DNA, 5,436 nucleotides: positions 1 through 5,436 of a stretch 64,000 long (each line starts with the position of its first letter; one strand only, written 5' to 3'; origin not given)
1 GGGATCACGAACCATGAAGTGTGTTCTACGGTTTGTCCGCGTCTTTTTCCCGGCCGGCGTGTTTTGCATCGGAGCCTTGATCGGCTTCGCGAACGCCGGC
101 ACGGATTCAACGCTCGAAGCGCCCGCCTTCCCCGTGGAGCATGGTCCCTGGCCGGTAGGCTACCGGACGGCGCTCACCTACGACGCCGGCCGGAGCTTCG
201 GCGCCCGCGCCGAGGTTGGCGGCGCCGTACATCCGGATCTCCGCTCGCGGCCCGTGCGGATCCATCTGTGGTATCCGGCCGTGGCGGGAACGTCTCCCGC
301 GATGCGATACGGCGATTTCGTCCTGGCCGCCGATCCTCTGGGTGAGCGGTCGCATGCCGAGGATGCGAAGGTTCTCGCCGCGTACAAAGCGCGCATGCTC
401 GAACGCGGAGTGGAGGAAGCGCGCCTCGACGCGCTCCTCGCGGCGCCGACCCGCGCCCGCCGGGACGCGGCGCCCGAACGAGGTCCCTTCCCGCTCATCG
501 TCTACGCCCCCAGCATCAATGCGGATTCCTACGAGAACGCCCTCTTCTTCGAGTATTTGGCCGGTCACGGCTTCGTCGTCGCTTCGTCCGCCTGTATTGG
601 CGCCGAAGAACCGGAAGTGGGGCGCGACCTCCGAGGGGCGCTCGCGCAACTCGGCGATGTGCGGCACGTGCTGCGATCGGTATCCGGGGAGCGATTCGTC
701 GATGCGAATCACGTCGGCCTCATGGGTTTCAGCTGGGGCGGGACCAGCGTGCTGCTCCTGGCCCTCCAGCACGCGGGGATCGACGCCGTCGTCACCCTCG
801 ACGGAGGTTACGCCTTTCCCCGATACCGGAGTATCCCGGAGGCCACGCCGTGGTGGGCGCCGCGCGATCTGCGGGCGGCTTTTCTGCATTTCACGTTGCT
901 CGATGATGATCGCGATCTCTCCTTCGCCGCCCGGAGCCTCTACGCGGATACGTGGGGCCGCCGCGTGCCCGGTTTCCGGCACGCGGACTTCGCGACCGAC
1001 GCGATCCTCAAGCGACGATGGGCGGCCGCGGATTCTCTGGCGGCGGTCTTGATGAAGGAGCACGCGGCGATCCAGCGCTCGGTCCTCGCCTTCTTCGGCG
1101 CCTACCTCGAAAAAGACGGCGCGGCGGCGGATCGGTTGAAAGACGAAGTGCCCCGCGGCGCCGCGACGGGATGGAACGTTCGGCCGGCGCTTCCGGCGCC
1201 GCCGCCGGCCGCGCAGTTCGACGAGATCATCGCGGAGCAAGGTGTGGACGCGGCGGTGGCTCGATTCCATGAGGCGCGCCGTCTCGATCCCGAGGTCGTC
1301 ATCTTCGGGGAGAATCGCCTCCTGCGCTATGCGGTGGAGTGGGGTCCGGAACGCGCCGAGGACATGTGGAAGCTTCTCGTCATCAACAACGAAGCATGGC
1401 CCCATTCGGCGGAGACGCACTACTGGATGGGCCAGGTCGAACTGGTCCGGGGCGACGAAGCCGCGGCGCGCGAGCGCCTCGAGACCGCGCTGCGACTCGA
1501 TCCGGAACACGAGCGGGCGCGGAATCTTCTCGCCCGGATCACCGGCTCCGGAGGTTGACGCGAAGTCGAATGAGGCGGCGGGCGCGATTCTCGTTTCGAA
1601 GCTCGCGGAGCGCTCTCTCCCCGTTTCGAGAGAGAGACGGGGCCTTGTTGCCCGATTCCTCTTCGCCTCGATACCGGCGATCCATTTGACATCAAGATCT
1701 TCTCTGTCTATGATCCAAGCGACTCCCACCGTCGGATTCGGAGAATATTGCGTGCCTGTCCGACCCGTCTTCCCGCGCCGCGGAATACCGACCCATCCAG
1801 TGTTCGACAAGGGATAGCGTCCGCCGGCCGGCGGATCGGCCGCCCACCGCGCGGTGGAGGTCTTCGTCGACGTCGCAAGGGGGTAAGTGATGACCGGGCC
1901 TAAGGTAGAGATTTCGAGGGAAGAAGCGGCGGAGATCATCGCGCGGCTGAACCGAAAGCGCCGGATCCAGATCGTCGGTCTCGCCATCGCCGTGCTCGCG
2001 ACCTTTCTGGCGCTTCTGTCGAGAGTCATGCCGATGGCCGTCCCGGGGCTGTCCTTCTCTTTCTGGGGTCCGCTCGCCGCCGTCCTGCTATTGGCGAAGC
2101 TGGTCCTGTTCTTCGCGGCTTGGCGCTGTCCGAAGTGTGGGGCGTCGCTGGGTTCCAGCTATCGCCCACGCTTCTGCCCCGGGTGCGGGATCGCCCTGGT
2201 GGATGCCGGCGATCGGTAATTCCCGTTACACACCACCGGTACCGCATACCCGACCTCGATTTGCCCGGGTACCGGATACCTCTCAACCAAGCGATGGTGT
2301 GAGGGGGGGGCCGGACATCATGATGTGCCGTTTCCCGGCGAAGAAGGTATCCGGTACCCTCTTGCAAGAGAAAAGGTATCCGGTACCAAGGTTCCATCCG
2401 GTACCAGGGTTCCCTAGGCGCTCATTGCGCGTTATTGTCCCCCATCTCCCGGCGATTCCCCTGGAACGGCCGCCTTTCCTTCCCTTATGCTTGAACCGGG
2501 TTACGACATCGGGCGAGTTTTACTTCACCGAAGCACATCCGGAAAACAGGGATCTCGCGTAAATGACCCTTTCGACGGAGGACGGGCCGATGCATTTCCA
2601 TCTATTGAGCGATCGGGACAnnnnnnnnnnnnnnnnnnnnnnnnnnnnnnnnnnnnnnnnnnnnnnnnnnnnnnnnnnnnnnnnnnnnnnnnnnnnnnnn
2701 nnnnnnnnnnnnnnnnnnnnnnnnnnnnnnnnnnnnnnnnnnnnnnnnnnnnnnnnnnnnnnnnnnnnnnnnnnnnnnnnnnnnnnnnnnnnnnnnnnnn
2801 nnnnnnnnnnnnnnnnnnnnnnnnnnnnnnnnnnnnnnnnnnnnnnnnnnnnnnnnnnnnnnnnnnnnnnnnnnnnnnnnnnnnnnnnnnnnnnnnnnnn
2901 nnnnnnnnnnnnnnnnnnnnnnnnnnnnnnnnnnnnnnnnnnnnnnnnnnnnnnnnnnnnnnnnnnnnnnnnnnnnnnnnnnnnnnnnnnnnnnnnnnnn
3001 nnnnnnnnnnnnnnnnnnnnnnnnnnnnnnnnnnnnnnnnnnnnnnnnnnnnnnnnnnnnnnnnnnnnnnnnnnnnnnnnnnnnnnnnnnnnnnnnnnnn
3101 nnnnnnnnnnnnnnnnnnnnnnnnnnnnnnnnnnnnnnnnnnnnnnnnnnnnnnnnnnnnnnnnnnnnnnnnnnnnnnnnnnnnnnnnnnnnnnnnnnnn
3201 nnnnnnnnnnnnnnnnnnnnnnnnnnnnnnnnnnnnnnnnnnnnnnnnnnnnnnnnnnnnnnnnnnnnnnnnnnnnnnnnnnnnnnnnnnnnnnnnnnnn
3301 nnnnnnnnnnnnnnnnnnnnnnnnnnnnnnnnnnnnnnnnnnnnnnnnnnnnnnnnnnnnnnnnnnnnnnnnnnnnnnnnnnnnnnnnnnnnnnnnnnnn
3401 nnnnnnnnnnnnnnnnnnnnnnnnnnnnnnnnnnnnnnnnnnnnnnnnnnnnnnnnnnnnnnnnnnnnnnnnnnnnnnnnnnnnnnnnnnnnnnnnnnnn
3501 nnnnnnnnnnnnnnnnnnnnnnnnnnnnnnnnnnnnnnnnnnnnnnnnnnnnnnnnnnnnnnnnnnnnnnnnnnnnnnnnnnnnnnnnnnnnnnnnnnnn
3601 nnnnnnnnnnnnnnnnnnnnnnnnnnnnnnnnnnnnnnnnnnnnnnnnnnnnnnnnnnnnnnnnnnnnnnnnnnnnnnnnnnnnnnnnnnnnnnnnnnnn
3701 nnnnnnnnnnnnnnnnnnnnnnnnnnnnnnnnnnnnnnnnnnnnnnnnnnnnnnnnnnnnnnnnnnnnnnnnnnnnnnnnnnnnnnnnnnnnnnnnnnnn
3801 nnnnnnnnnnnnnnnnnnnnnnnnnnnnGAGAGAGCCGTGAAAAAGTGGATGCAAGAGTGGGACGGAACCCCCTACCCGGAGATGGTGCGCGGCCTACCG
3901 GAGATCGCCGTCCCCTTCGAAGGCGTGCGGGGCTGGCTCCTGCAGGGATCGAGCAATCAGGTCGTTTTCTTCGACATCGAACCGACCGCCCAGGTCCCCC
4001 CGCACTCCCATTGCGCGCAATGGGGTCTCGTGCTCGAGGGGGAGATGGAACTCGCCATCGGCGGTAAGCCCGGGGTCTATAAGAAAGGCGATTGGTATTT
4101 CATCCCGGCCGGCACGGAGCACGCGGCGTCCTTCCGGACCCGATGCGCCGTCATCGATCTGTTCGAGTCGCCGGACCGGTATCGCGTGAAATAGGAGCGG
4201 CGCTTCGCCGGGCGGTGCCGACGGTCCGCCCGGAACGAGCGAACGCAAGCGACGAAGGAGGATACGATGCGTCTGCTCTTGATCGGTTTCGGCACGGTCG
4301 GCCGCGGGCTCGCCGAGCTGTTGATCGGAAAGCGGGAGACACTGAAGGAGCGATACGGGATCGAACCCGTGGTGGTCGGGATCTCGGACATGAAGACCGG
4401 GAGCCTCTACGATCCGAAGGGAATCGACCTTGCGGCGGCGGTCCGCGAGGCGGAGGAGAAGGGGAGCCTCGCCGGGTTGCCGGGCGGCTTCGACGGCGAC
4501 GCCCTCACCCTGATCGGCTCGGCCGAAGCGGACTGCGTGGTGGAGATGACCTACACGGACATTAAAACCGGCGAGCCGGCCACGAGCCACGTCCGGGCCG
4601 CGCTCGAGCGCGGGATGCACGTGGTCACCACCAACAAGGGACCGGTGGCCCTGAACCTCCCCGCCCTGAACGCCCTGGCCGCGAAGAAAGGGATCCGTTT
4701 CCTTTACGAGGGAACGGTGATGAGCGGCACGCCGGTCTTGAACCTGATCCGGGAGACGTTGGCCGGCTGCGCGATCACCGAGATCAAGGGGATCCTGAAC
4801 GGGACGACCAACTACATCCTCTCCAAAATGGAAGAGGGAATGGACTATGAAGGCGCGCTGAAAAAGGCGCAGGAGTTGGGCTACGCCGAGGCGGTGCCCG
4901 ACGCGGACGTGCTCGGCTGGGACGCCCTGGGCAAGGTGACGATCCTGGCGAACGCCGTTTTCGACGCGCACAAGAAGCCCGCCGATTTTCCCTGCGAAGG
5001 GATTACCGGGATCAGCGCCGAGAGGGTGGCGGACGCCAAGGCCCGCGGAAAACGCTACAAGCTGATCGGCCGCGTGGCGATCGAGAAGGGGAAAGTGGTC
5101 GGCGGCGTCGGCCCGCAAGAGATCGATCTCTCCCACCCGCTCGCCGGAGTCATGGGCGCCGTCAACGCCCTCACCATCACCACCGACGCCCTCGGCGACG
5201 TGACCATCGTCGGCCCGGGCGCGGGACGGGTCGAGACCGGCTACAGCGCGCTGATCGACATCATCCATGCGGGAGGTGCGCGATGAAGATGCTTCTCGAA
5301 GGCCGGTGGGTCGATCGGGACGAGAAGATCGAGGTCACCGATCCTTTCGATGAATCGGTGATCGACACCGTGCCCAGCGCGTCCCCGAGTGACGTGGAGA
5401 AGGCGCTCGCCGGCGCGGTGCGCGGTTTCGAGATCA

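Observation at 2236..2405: Array of five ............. operator-like motifs upstream of an uncharacterised four-gene cluster, with related palindromes 61 kb away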

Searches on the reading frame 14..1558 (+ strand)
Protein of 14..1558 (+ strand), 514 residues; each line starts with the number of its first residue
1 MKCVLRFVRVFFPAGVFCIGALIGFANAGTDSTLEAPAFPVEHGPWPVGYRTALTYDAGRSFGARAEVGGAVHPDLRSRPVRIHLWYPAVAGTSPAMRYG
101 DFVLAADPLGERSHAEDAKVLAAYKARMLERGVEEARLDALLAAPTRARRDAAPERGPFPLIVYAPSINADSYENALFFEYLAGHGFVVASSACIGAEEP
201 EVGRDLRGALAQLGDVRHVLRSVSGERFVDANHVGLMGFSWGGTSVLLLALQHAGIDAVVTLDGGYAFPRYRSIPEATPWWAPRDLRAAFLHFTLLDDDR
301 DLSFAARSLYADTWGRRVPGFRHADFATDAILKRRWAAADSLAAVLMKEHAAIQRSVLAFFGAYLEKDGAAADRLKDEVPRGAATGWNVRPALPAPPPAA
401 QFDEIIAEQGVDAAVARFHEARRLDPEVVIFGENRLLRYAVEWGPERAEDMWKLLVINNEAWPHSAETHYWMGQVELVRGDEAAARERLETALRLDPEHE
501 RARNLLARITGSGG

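Call 7: search_protein_families(library=pfam, proteins=[window:14-1558:+], max_evalue=0.01)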
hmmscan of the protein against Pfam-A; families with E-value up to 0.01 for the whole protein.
window:14-1558:+ (514 aa): 8 families
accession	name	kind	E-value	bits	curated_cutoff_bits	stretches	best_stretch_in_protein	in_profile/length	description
PF14559.12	TPR_19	-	1.3e-05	25.9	25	1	461-509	20-68/68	Tetratricopeptide repeat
PF07719.23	TPR_2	-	8.3e-05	22.9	27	1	466-499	1-34/34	Tetratricopeptide repeat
PF02129.25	Peptidase_S15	-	0.00026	21.2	23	1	153-264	13-128/262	X-Pro dipeptidyl-peptidase (S15 family)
PF13428.12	TPR_14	-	0.00031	21.6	23.5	1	467-509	2-44/44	Tetratricopeptide repeat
PF12740.14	PETase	-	0.00035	20.5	28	1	162-262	57-155/263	PET hydrolase-like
PF07224.18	Chlorophyllase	-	0.0005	19.4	26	1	155-256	38-140/301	Chlorophyllase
PF06500.17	FrsA-like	-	0.001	18.4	22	1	94-262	137-296/414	Esterase FrsA-like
PF08840.17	BAAT_C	-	0.0026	18.3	20.9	1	228-270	18-60/210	BAAT / Acyl-CoA thioester hydrolase C terminal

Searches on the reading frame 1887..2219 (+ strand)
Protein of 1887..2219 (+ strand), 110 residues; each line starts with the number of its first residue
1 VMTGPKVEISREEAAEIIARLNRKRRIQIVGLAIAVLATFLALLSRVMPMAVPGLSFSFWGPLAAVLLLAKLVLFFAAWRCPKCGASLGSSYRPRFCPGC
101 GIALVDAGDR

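Call 7: search_protein_families(library=pfam, proteins=[window:1887-2219:+], max_evalue=0.01)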
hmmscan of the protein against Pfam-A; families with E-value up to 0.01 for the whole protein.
window:1887-2219:+ (110 aa): 3 families
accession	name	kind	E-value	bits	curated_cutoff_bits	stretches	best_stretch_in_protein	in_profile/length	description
PF13240.11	Zn_Ribbon_1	-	0.0032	17.7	25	0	81-88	16-23/23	zinc-ribbon domain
PF12773.13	DZR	-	0.004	17.7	27.3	1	80-101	26-45/45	Double zinc ribbon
PF22795.1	DUF4796_N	-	0.0071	16.6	27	0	94-103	19-28/29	DUF4796 N-terminal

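Call 59: search_protein_families(library=ncbifam, proteins=[window:1887-2216:+], max_evalue=0.001)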
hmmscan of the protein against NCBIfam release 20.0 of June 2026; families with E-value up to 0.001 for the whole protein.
window:1887-2216:+ (110 aa): 1 family
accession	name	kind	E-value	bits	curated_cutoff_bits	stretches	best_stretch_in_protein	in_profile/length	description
NF045720.1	rubredox_RCKP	subfamily_domain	3.8e-05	23.2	45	1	77-101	2-26/34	RCKP-type rubredoxin-like domain-containing protein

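Call 65: find_homologous_proteins(query=window:1887-2216:+, max_evalue=0.001)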
Query window:1887-2216:+ (110 aa): 5 proteins with E <= 0.001 among 180 candidates.
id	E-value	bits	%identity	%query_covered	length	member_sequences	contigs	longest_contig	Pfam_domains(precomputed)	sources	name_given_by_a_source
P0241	4.4e-64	231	100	99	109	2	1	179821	-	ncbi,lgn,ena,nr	ncbi:MAG: hypothetical protein JW958_04620 [Candidatus Eisenbacteria bacterium]|nr:hypothetical prot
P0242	1.3e-45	172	72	99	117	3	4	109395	-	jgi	-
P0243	1.1e-39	153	65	95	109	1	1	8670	-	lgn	-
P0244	1.9e-33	132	59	94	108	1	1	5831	-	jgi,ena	-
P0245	1.4e-24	104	54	83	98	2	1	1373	-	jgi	jgi:hypothetical protein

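Call 66: find_encoding_contigs(protein=P0242, flank=10000, max_places=4)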
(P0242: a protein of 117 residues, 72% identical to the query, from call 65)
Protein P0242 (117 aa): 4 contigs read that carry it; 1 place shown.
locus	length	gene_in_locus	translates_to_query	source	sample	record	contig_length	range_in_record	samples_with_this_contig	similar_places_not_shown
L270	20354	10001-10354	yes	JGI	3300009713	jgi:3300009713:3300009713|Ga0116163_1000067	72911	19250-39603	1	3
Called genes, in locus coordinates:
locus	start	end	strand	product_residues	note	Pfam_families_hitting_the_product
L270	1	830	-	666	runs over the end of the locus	-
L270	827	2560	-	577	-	PF05580:Peptidase_S55 (weak)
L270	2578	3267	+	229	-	PF01618:MotA_ExbB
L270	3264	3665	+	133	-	PF02472:ExbD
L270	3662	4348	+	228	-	PF13103:TonB_2, PF03544:TonB_C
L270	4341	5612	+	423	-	PF26550:Tricorn_2nd, PF23381:Beta-prop_IFT122_1st, PF26549:Tricorn_N, PF25174:Beta-prop_THOC3, PF07676:PD40, PF26549:Tricorn_N, PF26550:Tricorn_2nd, PF26549:Tricorn_N, +6 more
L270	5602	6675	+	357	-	PF04015:DUF362, PF14697:Fer4_21 (faint), PF00037:Fer4 (faint), PF12797:Fer4_2 (faint), PF12837:Fer4_6 (faint), PF13237:Fer4_10, PF12838:Fer4_7 (weak), PF13187:Fer4_9 (weak)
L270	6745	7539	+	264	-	PF00072:Response_reg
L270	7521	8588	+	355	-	PF00990:GGDEF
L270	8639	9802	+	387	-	PF05684:DUF819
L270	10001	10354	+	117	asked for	-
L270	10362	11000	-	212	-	PF12802:MarR_2, PF01047:MarR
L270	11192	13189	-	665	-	PF01433:Peptidase_M1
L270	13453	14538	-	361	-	PF00266:Aminotran_5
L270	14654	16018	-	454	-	PF03448:MgtE_N, PF00571:CBS, PF01769:MgtE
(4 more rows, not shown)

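Call 67: find_encoding_contigs(protein=P0243, flank=10000, max_places=2)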
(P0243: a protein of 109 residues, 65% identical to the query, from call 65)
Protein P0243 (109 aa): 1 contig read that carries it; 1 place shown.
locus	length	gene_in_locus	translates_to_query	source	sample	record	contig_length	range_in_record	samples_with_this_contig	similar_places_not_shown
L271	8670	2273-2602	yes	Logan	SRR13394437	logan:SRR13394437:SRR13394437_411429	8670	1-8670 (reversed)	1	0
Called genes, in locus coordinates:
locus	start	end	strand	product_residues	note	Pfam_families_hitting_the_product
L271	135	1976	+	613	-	PF14684:Tricorn_C1, PF03572:Peptidase_S41, PF14559:TPR_19 (faint), PF13181:TPR_8 (faint), PF13428:TPR_14 (faint), PF00515:TPR_1 (faint), PF07719:TPR_2 (weak)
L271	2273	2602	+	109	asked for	-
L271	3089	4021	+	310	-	PF00023:Ank (faint), PF12796:Ank_2, PF13606:Ank_3 (faint), PF24521:Ank_KRIT1 (faint), PF13857:Ank_5 (faint), PF12796:Ank_2, PF13637:Ank_4 (weak), PF12796:Ank_2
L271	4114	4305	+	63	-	-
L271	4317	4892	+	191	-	PF01252:Peptidase_A8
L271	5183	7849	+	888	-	-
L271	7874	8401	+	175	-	PF12724:Flavodoxin_5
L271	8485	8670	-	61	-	?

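Call 68: find_encoding_contigs(protein=P0244, flank=10000, max_places=2)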
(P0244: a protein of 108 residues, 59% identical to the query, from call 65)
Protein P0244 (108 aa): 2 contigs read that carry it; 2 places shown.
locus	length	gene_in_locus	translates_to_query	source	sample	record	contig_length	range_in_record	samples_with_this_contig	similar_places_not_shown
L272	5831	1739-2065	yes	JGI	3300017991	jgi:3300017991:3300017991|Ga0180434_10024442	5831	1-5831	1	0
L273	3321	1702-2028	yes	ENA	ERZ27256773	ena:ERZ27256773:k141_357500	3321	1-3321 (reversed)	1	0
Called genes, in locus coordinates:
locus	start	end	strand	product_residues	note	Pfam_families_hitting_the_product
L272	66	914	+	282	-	PF02517:Rce1-like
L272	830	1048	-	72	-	-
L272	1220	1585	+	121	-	PF20184:DUF6547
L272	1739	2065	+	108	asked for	-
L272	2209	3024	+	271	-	PF02535:Zip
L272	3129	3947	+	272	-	-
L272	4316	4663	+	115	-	-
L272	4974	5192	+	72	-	-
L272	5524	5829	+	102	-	?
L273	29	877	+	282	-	PF02517:Rce1-like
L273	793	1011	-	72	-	-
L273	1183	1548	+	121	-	PF20184:DUF6547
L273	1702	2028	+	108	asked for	-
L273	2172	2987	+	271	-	PF02535:Zip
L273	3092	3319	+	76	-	?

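Call 84: find_encoding_contigs(protein=P0241, flank=3000, max_places=10)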
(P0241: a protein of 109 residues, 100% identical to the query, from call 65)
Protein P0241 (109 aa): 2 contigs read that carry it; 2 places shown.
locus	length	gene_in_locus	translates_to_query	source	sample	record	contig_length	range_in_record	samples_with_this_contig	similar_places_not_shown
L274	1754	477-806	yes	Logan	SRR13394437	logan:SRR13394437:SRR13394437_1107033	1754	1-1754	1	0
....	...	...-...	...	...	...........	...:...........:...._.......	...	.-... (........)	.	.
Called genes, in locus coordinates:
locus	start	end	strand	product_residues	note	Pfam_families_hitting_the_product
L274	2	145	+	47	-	?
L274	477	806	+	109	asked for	-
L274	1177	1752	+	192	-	?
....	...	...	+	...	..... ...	-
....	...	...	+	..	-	?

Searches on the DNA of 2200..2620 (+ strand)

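Call 44: search_rna_families(source=window, start=2200, end=2620, threshold=evalue, max_evalue=5)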
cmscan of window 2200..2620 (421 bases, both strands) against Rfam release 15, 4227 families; matches with E-value up to 5: 1.
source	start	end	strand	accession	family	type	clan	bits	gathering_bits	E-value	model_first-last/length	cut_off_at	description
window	2398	2421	-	RF03310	mir-1544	Gene; miRNA;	-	19.7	46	0.15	1-59/59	no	mir-1544 microRNA precursor family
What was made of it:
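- On Known structured RNA (Rfam): The only hit is a spurious miRNA match at E = 0.15 (call 44).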

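Call 74: search_dna_similar(query=window:2220-2452:+, collection=plasmids, mode=distant, max_evalue=0.01, max_rows=15)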
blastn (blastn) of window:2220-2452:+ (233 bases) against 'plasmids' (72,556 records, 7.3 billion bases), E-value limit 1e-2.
No match.
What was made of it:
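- On MITE: No plasmid match (call 74).
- There is no similar sequence in 72,556 plasmid records (call 74).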

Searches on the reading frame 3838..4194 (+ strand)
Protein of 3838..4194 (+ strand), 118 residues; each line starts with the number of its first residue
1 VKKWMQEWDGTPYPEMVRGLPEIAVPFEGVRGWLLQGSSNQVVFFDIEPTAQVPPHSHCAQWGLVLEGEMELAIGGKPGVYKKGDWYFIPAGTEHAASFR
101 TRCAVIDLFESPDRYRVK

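Call 7: search_protein_families(library=pfam, proteins=[window:3838-4194:+], max_evalue=0.01)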
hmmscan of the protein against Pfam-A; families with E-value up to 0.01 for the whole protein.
window:3838-4194:+ (118 aa): 6 families
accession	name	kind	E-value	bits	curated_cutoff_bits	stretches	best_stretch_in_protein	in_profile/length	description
PF07883.17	Cupin_2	-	5.1e-12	45.8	27.2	1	44-105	2-66/70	Cupin domain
PF12973.13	Cupin_7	-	2.3e-07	31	27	1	36-99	29-90/105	ChrR Cupin-like domain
PF05899.18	Cupin_3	-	0.0001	22.4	23.5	1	64-100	30-67/74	EutQ-like cupin domain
PF00190.28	Cupin_1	-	0.00023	21.2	22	1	36-96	29-98/151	Cupin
PF21621.3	MPI_cupin_dom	-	0.0017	18.7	27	1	46-95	17-65/79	Mannose-6-phosphate isomerase, cupin domain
PF02311.25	AraC_binding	-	0.0036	17.5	21.1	1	48-97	11-61/135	AraC-like ligand binding domain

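Call 11: find_encoding_contigs(protein=window:3838-4194:+, flank=10000, max_places=10)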
Protein window:3838-4194:+ (118 aa): 1 contig read that carries it; 1 place shown.
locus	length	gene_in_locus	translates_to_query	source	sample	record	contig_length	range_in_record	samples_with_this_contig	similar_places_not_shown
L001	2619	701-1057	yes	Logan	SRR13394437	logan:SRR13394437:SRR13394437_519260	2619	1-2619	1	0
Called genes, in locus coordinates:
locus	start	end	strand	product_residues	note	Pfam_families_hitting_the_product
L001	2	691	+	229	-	?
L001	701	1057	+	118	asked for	PF12973:Cupin_7 (weak), PF07883:Cupin_2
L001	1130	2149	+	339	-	PF03447:NAD_binding_3 (weak), PF00742:Homoserine_dh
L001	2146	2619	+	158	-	?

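Call 59: search_protein_families(library=ncbifam, proteins=[window:3838-4191:+], max_evalue=0.001)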
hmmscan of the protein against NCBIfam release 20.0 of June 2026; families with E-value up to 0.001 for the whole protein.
window:3838-4191:+ (118 aa): 0 families

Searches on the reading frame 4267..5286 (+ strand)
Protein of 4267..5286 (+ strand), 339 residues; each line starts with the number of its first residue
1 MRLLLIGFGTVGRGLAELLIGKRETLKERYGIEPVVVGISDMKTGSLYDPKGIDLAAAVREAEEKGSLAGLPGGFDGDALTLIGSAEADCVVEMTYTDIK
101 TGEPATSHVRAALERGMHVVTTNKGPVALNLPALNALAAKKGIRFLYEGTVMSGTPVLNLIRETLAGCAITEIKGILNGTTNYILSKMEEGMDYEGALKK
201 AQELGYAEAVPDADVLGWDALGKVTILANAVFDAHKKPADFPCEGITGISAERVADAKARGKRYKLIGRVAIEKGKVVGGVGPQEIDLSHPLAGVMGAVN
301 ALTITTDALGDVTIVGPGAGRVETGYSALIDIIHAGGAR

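Call 7: search_protein_families(library=pfam, proteins=[window:4267-5286:+], max_evalue=0.01)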
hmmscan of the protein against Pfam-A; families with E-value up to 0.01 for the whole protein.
window:4267-5286:+ (339 aa): 2 families
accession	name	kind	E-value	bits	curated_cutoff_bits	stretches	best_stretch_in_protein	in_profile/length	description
PF00742.24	Homoserine_dh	-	9.8e-56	188.7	22.9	1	156-333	1-173/173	Homoserine dehydrogenase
PF03447.22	NAD_binding_3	-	4.7e-07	31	24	1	7-148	1-116/116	Homoserine dehydrogenase, NAD binding domain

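Call 59: search_protein_families(library=ncbifam, proteins=[window:4267-5283:+], max_evalue=0.001)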
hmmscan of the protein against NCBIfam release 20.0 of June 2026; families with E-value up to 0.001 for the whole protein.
window:4267-5283:+ (339 aa): 7 families
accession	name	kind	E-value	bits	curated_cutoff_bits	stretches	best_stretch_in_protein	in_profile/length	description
NF004912.0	PRK06270.1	equivalog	8.6e-123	410.1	373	1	1-334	4-335/343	homoserine dehydrogenase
NF004976.0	PRK06349.1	subfamily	1.1e-71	242.3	205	1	2-334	6-317/430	homoserine dehydrogenase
NF006235.0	PRK08374.1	equivalog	5.4e-71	239.4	451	1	2-335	4-328/336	homoserine dehydrogenase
NF005290.0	PRK06813.1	equivalog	3.7e-60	203.7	286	1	2-333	4-334/346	homoserine dehydrogenase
NF006959.0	PRK09436.1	equivalog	2.7e-35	121.6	726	2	3-229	468-688/819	bifunctional aspartate kinase/homoserine dehydrogenase I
NF005002.0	PRK06392.1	equivalog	1.1e-31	110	296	1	1-328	4-317/329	homoserine dehydrogenase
NF007003.0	PRK09466.1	subfamily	4.9e-21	74.8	582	1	3-229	461-682/810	bifunctional aspartate kinase/homoserine dehydrogenase II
